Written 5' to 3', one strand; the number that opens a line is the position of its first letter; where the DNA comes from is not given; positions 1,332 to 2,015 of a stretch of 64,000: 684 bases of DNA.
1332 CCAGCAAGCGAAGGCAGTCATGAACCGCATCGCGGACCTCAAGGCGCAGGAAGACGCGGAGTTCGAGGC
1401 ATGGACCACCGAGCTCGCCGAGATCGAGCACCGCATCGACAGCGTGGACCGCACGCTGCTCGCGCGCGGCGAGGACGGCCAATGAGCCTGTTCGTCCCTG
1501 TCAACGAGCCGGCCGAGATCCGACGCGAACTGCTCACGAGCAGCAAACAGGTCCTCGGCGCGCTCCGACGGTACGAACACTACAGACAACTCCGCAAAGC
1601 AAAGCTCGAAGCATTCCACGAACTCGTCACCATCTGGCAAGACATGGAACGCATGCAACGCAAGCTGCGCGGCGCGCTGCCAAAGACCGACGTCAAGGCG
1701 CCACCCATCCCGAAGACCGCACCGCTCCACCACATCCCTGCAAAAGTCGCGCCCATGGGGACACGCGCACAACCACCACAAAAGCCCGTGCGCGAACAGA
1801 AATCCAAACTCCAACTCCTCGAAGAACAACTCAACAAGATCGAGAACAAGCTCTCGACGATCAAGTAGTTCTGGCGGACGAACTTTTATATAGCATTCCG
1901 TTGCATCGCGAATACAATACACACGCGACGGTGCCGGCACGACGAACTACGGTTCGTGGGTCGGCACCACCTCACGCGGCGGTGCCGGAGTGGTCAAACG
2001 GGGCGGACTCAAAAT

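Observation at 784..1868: Tandem triplet of paralogous small coiled-coil genes of unknown function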

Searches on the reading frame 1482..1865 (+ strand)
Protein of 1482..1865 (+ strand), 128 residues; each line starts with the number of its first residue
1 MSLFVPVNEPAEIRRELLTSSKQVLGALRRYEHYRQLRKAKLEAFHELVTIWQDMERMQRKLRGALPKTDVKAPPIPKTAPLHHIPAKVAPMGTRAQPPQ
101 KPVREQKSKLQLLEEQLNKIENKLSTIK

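Call 4: search_protein_families(library=pfam, proteins=[window:1482-1865:+], max_evalue=10)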
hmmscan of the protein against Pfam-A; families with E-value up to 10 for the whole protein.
window:1482-1865:+ (128 aa): 2 families
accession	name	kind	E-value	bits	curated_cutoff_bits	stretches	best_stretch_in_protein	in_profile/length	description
PF10458.14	Val_tRNA-synt_C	-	0.0091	16.7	25.9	1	95-128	33-66/66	Valyl tRNA synthetase tRNA binding arm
PF06008.19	Laminin_I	-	0.037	14.2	34.6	2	15-68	15-69/259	Laminin Domain I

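Call 5: search_protein_families(library=ncbifam, proteins=[window:1482-1865:+], max_evalue=10)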
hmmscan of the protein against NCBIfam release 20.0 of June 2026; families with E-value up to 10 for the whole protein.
window:1482-1865:+ (128 aa): 1 family
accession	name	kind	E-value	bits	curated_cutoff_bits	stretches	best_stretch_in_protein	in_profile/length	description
NF047583.1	LIC10604_fam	equivalog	0.06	12.9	200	1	4-62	24-82/161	LIC10604 family protein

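Call 12: search_solved_structures(query=window:1482-1865:+, max_evalue=10)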
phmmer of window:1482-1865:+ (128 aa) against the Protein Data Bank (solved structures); distinct sequences matched with E-value up to 10: 4.
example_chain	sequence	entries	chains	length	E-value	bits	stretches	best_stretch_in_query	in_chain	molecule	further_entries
8i03_B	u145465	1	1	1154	0.074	16.8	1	23-109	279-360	Paired amphipathic helix protein pst3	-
8uic_T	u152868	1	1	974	0.66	13.8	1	14-108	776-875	FI02071p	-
8hm4_A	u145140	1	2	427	0.96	13.2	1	20-127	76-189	Peptidylprolyl isomerase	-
8hm3_B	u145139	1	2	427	0.98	13.2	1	20-127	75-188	Peptidylprolyl isomerase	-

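Call 16: find_homologous_proteins(query=window:1482-1865:+, max_evalue=0.01)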
Query window:1482-1865:+ (128 aa): 9 proteins with E <= 0.01 among 23 candidates.
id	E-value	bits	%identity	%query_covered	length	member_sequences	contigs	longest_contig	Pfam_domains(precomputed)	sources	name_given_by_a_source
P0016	2.2e-75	269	100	100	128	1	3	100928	-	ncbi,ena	-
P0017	6.7e-37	144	61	100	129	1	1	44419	-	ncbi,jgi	jgi:polyhydroxyalkanoate synthesis regulator phasin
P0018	2.0e-35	140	61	99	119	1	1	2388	-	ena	-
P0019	3.1e-34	136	55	100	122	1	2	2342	-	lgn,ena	-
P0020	1.6e-33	134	56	100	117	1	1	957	-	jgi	jgi:polyhydroxyalkanoate synthesis regulator phasin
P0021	7.8e-31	125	56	100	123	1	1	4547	-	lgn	-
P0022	9.8e-25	105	48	100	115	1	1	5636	-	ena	-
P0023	4.0e-23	100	47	100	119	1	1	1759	-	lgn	-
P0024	1.9e-21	95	45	100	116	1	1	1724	-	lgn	-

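Call 55: predict_structure(alignment_id=A8)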
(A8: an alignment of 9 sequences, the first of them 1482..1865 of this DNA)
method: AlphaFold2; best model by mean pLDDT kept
length: 128 residues; sequences in the alignment: 9
mean_pLDDT: 74.6   pTM: 0.36
mean pLDDT of the five models: 74.6, 73.0, 71.8, 71.6, 71.4
residues with pLDDT >= 90: 53; 70-90: 27; 50-70: 20; < 50: 28
segments of 3 or more residues with pLDDT < 50: 79-105
pLDDT, mean of each block of 10 residues (from residue 1): 65 87 94 97 98 96 78 54 38 35 56 89 82
secondary structure, 60 per line:
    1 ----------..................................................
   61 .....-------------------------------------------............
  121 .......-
elements in order: H11-65 H109-127

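Call 77: fold_search(model_id=the predicted structure, library=pdb)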
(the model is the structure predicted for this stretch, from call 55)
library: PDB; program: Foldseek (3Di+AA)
matches with E <= 10: 2; with E <= 0.001: 0
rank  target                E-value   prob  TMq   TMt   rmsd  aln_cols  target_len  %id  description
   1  6ydp_Bd               4.3e+00  0.08  0.26  0.24  19.8       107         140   22  55S mammalian mitochondrial ribosome with mtEFG1 and P site fMet-tRNAMet (POST) (released 2020-07-15)
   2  6n6w                  9.5e+00  0.08  0.13  0.08   3.0        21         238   43  OXA-23 mutant F110A/M221A neutral pH form (released 2018-12-19)

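Call 81: search_protein_families(library=phrogs, proteins=[window:1482-1865:+], max_evalue=0.01)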
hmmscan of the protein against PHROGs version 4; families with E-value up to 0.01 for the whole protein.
window:1482-1865:+ (128 aa): 0 families
